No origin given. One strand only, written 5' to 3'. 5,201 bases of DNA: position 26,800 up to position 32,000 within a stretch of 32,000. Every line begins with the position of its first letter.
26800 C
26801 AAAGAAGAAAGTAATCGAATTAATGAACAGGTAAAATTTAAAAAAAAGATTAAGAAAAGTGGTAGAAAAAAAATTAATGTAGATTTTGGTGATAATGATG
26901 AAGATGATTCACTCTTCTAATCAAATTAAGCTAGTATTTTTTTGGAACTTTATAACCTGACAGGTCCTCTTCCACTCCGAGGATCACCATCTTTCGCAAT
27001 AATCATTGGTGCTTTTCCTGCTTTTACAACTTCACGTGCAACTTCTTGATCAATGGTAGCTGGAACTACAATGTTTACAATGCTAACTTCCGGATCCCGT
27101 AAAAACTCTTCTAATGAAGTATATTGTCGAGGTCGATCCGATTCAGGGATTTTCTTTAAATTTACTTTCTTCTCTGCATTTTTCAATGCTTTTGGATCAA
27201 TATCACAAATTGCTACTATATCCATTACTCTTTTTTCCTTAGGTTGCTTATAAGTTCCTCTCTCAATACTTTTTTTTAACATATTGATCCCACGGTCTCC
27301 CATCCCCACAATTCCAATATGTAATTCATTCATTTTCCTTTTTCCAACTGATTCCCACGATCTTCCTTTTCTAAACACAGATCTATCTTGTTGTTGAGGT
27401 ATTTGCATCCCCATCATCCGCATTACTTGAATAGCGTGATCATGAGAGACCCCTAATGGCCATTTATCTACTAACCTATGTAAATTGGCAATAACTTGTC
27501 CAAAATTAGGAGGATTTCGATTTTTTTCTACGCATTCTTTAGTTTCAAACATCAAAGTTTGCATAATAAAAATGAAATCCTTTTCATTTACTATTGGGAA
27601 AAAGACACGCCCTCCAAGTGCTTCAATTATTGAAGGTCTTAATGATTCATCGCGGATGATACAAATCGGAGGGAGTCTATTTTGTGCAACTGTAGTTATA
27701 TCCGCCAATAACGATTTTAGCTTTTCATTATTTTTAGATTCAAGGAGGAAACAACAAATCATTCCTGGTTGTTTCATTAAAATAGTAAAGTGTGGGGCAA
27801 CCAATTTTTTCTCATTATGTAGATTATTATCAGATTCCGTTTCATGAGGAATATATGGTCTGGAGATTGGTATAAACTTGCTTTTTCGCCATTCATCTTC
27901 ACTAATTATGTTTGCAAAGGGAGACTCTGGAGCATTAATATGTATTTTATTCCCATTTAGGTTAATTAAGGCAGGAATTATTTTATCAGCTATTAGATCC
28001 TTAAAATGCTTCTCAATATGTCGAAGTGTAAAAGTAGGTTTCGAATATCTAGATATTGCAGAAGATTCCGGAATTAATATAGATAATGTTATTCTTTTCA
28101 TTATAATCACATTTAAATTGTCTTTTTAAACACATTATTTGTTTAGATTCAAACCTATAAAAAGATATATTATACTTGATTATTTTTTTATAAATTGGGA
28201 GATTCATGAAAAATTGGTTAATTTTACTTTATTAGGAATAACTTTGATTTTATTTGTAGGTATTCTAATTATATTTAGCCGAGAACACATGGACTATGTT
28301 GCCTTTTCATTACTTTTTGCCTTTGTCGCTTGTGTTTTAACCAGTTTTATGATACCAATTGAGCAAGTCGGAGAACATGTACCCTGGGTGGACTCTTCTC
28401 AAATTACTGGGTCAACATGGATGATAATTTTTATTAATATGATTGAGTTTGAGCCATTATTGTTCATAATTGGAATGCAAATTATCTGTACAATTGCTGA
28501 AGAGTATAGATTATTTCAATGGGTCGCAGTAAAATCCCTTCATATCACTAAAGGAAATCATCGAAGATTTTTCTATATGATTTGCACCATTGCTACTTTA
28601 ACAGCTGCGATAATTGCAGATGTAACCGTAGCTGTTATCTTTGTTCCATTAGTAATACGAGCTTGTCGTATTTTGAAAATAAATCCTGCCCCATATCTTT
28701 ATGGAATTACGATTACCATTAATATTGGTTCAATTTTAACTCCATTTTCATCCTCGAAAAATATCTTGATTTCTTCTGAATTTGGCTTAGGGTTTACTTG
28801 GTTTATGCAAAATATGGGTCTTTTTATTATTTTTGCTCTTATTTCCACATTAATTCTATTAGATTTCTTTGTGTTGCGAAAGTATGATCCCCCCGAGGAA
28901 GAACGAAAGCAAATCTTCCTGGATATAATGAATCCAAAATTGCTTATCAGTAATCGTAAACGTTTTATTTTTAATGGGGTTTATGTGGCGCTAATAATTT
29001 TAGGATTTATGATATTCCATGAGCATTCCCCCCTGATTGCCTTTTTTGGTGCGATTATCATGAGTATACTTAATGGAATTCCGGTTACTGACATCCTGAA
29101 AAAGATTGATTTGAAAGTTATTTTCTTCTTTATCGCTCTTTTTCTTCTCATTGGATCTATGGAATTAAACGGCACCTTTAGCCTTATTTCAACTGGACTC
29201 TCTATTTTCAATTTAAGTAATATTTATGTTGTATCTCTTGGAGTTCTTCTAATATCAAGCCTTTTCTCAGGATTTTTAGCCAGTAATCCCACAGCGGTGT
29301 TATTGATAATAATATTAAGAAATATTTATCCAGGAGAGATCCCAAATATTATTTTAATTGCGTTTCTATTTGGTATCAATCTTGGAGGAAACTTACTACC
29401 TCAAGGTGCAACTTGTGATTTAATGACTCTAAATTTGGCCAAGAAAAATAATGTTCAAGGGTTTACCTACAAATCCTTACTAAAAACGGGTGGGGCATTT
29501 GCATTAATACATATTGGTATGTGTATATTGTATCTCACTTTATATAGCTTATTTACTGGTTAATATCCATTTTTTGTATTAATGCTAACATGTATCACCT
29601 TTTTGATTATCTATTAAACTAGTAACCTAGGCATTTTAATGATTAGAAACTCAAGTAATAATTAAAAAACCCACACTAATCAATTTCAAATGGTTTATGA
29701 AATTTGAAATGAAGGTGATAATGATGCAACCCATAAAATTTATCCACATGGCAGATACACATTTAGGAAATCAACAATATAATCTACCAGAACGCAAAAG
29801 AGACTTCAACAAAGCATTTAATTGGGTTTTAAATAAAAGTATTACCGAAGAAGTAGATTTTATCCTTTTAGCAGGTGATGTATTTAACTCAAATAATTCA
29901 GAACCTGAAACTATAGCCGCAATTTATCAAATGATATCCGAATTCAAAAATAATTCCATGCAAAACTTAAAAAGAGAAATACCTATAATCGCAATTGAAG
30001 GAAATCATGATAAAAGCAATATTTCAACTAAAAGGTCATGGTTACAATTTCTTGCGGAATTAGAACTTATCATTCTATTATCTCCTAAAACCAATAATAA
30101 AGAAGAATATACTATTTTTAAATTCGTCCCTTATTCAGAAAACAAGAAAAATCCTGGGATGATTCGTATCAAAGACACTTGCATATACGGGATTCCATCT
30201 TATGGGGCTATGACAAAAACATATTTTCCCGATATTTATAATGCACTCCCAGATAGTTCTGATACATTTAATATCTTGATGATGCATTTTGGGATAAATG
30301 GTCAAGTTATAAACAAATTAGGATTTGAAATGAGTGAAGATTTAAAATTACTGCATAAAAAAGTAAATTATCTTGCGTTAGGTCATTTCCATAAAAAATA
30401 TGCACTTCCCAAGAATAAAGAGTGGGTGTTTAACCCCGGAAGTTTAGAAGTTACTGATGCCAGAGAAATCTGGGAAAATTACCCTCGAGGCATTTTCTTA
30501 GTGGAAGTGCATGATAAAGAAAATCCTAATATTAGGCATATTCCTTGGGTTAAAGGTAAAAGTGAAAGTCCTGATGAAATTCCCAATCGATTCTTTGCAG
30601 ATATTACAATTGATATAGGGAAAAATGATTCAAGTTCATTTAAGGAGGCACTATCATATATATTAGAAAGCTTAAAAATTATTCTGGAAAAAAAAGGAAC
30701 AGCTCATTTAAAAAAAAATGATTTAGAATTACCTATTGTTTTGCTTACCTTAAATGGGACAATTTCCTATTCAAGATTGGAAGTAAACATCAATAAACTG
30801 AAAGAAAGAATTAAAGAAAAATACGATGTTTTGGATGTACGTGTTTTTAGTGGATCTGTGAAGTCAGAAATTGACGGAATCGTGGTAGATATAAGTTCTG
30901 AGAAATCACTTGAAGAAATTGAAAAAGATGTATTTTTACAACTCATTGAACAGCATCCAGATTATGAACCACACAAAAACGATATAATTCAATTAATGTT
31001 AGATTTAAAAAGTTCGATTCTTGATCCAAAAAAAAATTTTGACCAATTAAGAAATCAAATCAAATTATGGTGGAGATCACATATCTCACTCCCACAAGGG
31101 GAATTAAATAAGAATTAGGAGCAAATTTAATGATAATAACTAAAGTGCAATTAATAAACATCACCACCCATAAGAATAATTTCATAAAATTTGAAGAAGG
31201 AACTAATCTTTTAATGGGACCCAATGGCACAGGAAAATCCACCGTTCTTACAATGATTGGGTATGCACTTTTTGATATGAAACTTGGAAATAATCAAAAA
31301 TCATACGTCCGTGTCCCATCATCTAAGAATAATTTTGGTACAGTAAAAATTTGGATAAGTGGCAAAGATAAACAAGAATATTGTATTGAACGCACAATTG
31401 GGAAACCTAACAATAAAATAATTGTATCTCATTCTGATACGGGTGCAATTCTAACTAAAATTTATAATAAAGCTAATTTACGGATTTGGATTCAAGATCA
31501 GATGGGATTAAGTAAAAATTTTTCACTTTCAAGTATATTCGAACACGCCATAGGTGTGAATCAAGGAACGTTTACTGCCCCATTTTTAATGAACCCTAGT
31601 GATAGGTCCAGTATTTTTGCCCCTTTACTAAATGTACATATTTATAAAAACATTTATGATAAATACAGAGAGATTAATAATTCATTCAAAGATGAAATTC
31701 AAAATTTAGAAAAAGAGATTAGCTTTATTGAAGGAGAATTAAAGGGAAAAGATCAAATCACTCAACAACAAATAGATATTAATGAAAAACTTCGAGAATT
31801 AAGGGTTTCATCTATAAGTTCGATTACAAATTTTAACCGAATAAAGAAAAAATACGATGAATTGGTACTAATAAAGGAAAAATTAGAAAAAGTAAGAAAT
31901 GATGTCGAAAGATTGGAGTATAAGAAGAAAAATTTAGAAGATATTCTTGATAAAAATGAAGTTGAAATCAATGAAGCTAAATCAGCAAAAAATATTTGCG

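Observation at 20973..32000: Candidate DNA-end-processing / damage-response neighbourhood: TFB paralog, giant nuclease-helicase, then mre11-rad50 with no herA/nurA in between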

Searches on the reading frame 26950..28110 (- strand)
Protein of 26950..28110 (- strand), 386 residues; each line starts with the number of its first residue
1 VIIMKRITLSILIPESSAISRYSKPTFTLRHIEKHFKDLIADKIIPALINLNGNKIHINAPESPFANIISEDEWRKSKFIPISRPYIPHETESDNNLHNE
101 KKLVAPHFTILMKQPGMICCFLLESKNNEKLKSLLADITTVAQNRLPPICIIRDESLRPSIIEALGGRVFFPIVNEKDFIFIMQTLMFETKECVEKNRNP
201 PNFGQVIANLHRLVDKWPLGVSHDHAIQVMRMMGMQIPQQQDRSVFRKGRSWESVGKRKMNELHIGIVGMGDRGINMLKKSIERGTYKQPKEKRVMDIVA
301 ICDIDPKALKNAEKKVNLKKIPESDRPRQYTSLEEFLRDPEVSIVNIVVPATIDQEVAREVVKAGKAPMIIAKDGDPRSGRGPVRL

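Call 5: search_protein_families(library=pfam, proteins=[window:26950-28110:-], max_evalue=0.01)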
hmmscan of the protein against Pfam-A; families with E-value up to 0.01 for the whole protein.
window:26950-28110:- (386 aa): 1 family
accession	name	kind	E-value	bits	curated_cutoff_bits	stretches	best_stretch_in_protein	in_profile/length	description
PF01408.29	GFO_IDH_MocA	-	1.4e-07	32.6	24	1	264-367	2-88/120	Oxidoreductase family, NAD-binding Rossmann fold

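Call 6: search_protein_families(library=ncbifam, proteins=[window:26950-28110:-], max_evalue=0.01)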
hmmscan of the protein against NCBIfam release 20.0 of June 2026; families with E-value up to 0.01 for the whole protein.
window:26950-28110:- (386 aa): 5 families
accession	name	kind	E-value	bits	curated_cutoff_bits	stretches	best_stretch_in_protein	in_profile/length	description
NF040723.1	UDP-GlcNAcDh_Arch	equivalog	0.0002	21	450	1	263-367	1-86/302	UDP-N-acetylglucosamine 3-dehydrogenase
NF003993.0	PRK05472.2-2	equivalog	0.0015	18.1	217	1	263-367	84-171/212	redox-sensing transcriptional repressor Rex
NF003992.0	PRK05472.2-1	equivalog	0.002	17.3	226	1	292-365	120-184/249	redox-sensing transcriptional repressor Rex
NF003995.0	PRK05472.2-4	subfamily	0.0022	17.6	126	1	263-365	84-169/213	redox-sensing transcriptional repressor Rex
NF003990.0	PRK05472.1-4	equivalog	0.0023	17.5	233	1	291-365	105-170/214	redox-sensing transcriptional repressor Rex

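Call 7: search_protein_families(library=padloc, proteins=[window:26950-28110:-], max_evalue=0.01)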
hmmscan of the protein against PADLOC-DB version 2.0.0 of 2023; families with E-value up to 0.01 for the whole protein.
window:26950-28110:- (386 aa): 0 families

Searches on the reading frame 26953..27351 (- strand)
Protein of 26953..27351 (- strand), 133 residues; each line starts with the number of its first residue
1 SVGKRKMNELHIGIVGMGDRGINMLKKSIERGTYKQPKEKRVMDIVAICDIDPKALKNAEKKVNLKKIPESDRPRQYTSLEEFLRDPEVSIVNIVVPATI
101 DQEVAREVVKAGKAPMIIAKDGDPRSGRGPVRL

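Call 10: search_protein_families(library=pfam, proteins=[window:26953-27351:-], max_evalue=10)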
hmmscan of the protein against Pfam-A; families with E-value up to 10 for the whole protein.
window:26953-27351:- (133 aa): 4 families
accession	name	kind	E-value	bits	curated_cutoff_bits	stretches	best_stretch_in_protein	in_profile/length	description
PF01408.29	GFO_IDH_MocA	-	1.2e-08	36.1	24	1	11-114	2-88/120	Oxidoreductase family, NAD-binding Rossmann fold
PF02629.25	CoA_binding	-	0.026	15.7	22.3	1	11-115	5-90/97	CoA binding domain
PF03807.23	F420_oxidored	-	0.048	14.7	21.6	1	12-91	2-64/94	NADP oxidoreductase coenzyme F420-dependent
PF00091.31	Tubulin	-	0.26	12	33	1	12-64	2-65/190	Tubulin/FtsZ family, GTPase domain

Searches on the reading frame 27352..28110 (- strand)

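Call 10: search_protein_families(library=pfam, proteins=[window:27352-28110:-], max_evalue=10)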
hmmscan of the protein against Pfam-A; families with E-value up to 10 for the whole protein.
window:27352-28110:- (253 aa): 2 families
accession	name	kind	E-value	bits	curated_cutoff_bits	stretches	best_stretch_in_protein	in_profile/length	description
PF10551.15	MULE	-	0.075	13.9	27.6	1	114-156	28-73/99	MULE transposase domain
PF09426.16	Nyv1_longin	-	0.12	12.9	25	1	31-56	37-62/137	Vacuolar R-SNARE Nyv1, longin domain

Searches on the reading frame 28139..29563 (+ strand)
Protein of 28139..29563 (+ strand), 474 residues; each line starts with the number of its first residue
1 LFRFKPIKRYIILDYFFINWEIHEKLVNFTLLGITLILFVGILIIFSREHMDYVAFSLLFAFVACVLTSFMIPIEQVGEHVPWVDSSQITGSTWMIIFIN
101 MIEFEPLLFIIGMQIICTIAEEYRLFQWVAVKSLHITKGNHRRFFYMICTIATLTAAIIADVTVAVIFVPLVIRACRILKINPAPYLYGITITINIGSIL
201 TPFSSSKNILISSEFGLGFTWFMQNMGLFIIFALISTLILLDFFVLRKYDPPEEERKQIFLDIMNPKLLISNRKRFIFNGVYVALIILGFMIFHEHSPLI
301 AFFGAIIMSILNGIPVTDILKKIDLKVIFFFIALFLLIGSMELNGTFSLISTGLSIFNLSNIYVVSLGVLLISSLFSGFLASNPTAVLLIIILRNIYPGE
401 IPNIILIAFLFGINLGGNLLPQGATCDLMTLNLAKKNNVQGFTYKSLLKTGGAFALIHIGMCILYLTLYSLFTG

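Call 5: search_protein_families(library=pfam, proteins=[window:28139-29563:+], max_evalue=0.01)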
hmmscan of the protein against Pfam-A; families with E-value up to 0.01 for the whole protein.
window:28139-29563:+ (474 aa): 2 families
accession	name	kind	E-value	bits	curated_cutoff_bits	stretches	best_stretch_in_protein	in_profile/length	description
PF03600.22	CitMHS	-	1.2e-51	176.2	31.9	2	42-411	2-335/336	Citrate transporter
PF02040.21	ArsB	-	2.1e-08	34.4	22.2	1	102-456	50-409/423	Arsenical pump membrane protein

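Call 6: search_protein_families(library=ncbifam, proteins=[window:28139-29563:+], max_evalue=0.01)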
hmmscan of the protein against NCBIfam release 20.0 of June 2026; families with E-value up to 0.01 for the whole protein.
window:28139-29563:+ (474 aa): 4 families
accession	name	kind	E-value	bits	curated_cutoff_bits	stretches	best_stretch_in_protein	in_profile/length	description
NF011980.0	PRK15445.1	subfamily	6.3e-22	78.2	457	1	100-471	51-422/430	arsenical efflux pump membrane protein ArsB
TIGR00935.1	2a45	subfamily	4.2e-18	65.8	415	1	104-469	53-418/426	arsenite/antimonite efflux transporter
NF033877.0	arsB_Sta_pI258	exception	1.5e-15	57.3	760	1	99-472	50-423/429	arsenite efflux transporter membrane subunit ArsB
NF040989.1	MamN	equivalog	1.1e-14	54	500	1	86-431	38-385/437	magnetosome biogenesis transporter MamN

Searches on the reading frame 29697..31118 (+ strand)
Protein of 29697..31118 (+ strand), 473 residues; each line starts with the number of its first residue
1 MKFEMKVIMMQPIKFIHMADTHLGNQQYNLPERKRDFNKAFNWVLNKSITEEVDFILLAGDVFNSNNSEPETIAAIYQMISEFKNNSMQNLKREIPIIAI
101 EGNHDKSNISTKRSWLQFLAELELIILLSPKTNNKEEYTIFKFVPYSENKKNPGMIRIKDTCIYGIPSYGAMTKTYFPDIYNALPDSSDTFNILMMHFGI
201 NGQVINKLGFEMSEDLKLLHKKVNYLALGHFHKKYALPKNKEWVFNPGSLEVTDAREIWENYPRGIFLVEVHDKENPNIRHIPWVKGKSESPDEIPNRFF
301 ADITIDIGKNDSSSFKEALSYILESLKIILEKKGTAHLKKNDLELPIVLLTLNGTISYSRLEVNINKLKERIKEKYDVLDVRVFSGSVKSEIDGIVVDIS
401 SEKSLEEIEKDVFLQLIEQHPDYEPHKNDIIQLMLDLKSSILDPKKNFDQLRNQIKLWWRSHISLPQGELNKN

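Call 5: search_protein_families(library=pfam, proteins=[window:29697-31118:+], max_evalue=0.01)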
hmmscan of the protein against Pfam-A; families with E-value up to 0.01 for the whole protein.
window:29697-31118:+ (473 aa): 2 families
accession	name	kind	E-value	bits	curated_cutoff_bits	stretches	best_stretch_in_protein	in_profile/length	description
PF00149.33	Metallophos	-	2.4e-16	61.2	21.5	1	13-233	1-190/191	Calcineurin-like phosphoesterase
PF12850.12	Metallophos_2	-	2.9e-09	37.6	27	1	14-253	2-138/154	Calcineurin-like phosphoesterase superfamily domain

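Call 6: search_protein_families(library=ncbifam, proteins=[window:29697-31118:+], max_evalue=0.01)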
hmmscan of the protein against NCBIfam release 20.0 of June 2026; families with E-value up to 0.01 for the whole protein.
window:29697-31118:+ (473 aa): 12 families
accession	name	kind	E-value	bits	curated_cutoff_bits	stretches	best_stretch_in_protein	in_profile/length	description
NF041029.1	Mre11_Pyroc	equivalog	2.2e-34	119.1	600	1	13-254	1-237/438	DNA double-strand break repair protein Mre11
NF041031.1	Mre11_Sulfo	equivalog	1.4e-27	96.9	500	1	15-282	2-242/374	DNA double-strand break repair protein Mre11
NF041030.1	Mre11_Halo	equivalog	2.4e-20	73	550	1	14-147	3-128/361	DNA double-strand break repair protein Mre11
TIGR00619.1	sbcd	subfamily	4.6e-16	59.4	77.65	1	14-114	2-95/252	exonuclease subunit SbcD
NF008206.2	PRK10966.1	equivalog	7.1e-11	41.8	450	1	14-136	2-114/380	exonuclease subunit SbcD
TIGR00583.1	mre11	equivalog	3.4e-09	36.2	434.6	1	13-80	4-67/405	DNA repair protein (mre11)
NF041753.2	sbcd_Staph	equivalog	3.1e-08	32.8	480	1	13-275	1-251/375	exonuclease subunit SbcD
TIGR00040.1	yfcE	subfamily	7.4e-07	29.4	56.25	0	215-257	97-141/158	YfcE family phosphodiesterase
NF003118.0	PRK04036.1-3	equivalog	3.5e-06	26.3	445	1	11-106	224-320/481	DNA-directed DNA polymerase II small subunit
NF041754.1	sbcd_Bac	equivalog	3.2e-05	23.3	750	1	14-109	2-90/390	exonuclease subunit SbcD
NF003116.0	PRK04036.1-1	equivalog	0.00049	18.9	425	1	18-108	280-369/530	DNA-directed DNA polymerase II small subunit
NF006988.0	PRK09453.1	equivalog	0.001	19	117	0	209-252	105-148/183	phosphodiesterase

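Call 7: search_protein_families(library=padloc, proteins=[window:29697-31118:+], max_evalue=0.01)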
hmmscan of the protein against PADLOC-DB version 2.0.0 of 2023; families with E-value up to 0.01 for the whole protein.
window:29697-31118:+ (473 aa): 0 families

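Call 13: find_encoding_contigs(protein=window:29697-31118:+, flank=10000, max_places=6)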
Protein window:29697-31118:+ (473 aa): no gene with exactly this product is on record in the collection.

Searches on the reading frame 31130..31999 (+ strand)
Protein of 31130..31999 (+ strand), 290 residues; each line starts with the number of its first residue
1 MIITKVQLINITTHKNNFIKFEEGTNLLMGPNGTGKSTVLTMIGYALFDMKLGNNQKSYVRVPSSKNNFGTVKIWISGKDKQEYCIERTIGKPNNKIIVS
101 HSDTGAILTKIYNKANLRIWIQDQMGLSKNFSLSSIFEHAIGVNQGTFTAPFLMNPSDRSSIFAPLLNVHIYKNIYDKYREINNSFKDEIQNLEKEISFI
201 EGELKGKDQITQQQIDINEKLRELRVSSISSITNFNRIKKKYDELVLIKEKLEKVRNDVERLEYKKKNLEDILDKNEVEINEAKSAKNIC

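Call 5: search_protein_families(library=pfam, proteins=[window:31130-31999:+], max_evalue=0.01)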
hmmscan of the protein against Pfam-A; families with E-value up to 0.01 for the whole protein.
window:31130-31999:+ (290 aa): 7 families
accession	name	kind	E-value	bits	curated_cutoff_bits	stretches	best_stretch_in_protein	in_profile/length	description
PF13476.12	AAA_23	-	4.7e-14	53.9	27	1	5-254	1-195/201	AAA domain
PF13555.12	AAA_29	-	7.3e-06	26.1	27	1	4-40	2-39/61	P-loop containing region of AAA domain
PF02463.25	SMC_N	-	1.6e-05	24.9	40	1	10-95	9-108/220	RecF/RecN/SMC N terminal domain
PF14257.11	DUF4349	-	0.00018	21.4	27.7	1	198-281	71-153/213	Domain of unknown function (DUF4349)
PF13514.12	AAA_27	-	0.00054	20.1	22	1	1-56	1-59/206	AAA domain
PF00005.33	ABC_tran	-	0.0021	19.1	25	0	27-43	15-31/137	ABC transporter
PF13175.12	AAA_15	-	0.0067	16.5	32.1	0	1-277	1-295/374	AAA ATPase domain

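Call 6: search_protein_families(library=ncbifam, proteins=[window:31130-31999:+], max_evalue=0.01)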
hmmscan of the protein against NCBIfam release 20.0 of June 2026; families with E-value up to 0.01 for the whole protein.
window:31130-31999:+ (290 aa): 18 families
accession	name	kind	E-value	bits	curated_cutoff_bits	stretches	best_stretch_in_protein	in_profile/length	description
NF003034.1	PRK03918.1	equivalog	3.1e-21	75.1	700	1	1-285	1-273/878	DNA double-strand break repair ATPase Rad50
NF002244.0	PRK01156.1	equivalog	6.1e-16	57.7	847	1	1-287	1-265/895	DNA double-strand break repair ATPase Rad50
NF041034.1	Rad50_Sulf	equivalog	7.4e-12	44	1000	1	1-282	1-268/872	DNA double-strand break repair ATPase Rad50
NF045487.1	ASRP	equivalog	3.4e-10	39.2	300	1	19-283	10-237/593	archaea-specific SMC-related protein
TIGR00618.1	sbcc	subfamily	4e-10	38.3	478.5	1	2-278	2-289/1043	exonuclease subunit SbcC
NF053563.1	Rkd4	equivalog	9.5e-09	33.9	860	1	2-52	2-52/747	arcadin-4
NF002572.0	PRK02224.1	equivalog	9.4e-07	27.5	1087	1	1-91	1-88/888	DNA double-strand break repair ATPase Rad50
NF045780.1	TrlF_fam_ATP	equivalog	1.6e-06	27.1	350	1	14-281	300-547/944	TrlF family AAA-like ATPase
NF041035.1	Rad50_Halo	equivalog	1.1e-05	24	1000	1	1-95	1-92/883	DNA double-strand break repair ATPase Rad50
TIGR00611.2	recf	equivalog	0.00014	21.2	172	1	3-60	1-58/339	DNA replication/repair protein RecF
NF041760.1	PtuA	equivalog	0.00043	19.3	500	1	2-43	51-92/524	retron Ec78 anti-phage system effector ATPase PtuA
TIGR02680.1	TIGR02680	hypoth_equivalog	0.00044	18.1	462.85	1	8-52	9-53/1356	TIGR02680 family protein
TIGR02169.1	SMC_prok_A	equivalog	0.00045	18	729.4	1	15-47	15-47/1165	chromosome segregation protein SMC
TIGR02168.1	SMC_prok_B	equivalog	0.0008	17.2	567.35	0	176-286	283-387/1181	chromosome segregation protein SMC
NF005319.0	PRK06851.1-5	equivalog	0.0014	17.7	739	1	17-54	41-78/360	hypothetical protein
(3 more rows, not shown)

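Call 7: search_protein_families(library=padloc, proteins=[window:31130-31999:+], max_evalue=0.01)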
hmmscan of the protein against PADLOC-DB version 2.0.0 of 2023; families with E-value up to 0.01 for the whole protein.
window:31130-31999:+ (290 aa): 55 families (the best 25 are shown)
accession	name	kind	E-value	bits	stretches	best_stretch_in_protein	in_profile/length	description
PDLC03863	LmuB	-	9.8e-14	48.9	1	3-144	5-128/610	-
PDLC03859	LmuB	-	4e-13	47.4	1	1-130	3-132/611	-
PDLC03862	LmuB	-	1.1e-10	38.5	1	8-118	12-114/643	-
PDLC03867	LmuB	-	8.4e-10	35.7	1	3-112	6-104/605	-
PDLC04135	mad3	-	9.6e-09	33.2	1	3-275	2-210/374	mads_3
PDLC03860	LmuB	-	2.5e-07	27.7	1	1-101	4-100/565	-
PDLC04213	HEC-02A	-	3.1e-07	28.3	1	1-115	1-104/337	-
PDLC00279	PtuA1|PtuA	-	5.3e-07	27.1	1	1-69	4-76/416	AAA ATPase domain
PDLC00554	JetC2|JetC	-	9.9e-07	26.3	1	4-51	11-58/390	DUF3584 domain; MukB-like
PDLC00069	GajA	-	1.2e-06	25.2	1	1-46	1-46/687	AAA ATPase domain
PDLC00292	PtuA1|PtuA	-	1.3e-06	25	1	2-101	308-411/726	AAA ATPase domain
PDLC00305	PtuA1|PtuA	-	1.8e-06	25.6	1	1-101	1-96/392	AAA ATPase domain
PDLC00102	GajA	-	2.3e-06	24.4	1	1-48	1-48/532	AAA ATPase domain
PDLC00278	PtuA1|PtuA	-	3.3e-06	24.7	1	1-50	1-50/436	AAA ATPase domain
PDLC03878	NsnB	-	4.2e-06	24.8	1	3-220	2-206/345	-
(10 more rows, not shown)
